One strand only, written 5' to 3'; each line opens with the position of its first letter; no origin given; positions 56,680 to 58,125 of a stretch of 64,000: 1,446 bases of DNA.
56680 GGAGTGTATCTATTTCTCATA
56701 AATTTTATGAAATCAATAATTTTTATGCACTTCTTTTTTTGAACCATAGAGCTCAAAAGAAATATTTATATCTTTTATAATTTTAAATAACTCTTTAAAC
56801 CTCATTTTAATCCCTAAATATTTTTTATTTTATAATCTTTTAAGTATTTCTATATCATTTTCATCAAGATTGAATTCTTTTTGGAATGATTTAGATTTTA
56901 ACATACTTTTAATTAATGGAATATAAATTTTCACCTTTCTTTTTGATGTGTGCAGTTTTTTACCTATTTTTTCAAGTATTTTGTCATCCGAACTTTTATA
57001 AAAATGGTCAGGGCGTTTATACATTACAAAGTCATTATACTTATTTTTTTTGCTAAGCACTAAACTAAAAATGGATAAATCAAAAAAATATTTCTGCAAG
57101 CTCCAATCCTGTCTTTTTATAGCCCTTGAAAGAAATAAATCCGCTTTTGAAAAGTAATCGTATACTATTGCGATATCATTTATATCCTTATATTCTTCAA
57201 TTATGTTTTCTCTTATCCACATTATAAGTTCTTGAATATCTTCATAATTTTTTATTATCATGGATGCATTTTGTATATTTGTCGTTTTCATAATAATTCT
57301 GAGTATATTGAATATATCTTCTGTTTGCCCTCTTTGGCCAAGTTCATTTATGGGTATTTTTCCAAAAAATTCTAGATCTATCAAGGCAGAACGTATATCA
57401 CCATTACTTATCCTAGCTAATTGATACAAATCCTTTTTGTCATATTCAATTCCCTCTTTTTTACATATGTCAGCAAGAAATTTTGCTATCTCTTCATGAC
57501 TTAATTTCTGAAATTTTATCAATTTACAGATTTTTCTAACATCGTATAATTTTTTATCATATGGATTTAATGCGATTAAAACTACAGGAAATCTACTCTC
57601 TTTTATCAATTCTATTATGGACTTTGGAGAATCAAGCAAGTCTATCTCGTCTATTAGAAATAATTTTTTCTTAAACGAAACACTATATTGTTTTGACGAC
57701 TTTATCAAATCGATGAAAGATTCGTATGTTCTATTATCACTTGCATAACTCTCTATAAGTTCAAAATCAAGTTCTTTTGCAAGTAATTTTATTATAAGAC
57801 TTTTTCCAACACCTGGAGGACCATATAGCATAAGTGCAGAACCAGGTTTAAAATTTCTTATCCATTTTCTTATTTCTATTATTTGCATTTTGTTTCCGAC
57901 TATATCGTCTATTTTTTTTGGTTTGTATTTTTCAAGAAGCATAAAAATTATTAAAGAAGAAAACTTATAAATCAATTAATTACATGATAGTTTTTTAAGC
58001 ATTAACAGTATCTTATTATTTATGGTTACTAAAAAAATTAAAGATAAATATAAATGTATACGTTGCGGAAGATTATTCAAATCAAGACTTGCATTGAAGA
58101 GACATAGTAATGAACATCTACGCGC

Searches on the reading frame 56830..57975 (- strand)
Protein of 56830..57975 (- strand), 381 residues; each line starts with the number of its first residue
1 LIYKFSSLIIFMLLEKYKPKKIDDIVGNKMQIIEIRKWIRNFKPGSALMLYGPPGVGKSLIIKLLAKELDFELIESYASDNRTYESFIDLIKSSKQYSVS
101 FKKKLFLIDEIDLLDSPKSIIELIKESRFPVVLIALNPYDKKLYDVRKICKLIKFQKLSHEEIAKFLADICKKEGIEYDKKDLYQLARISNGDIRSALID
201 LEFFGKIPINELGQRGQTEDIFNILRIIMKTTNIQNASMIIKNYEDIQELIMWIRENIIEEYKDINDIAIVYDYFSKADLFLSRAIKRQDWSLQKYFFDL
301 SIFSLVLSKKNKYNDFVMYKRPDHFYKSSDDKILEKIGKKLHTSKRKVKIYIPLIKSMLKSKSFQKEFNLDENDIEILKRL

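Call 76: search_protein_families(library=pfam, proteins=[window:56830-57975:-], max_evalue=0.00001)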
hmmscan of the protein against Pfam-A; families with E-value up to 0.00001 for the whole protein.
window:56830-57975:- (381 aa): 4 families
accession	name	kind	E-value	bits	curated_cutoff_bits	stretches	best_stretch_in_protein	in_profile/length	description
PF00004.35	AAA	-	9.1e-11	42.8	21.2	1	48-114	1-69/131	ATPase family associated with various cellular activities (AAA)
PF03215.21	Rad17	-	3.3e-09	37.4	23.8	1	14-128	10-130/186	Rad17 P-loop domain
PF21960.2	RCF1-5-like_lid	-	1.4e-07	31.8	27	1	166-202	2-39/43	RCF1/5-like, AAA+ ATPase lid domain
PF13401.12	AAA_22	-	8e-07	29.9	27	0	46-92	6-55/130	AAA domain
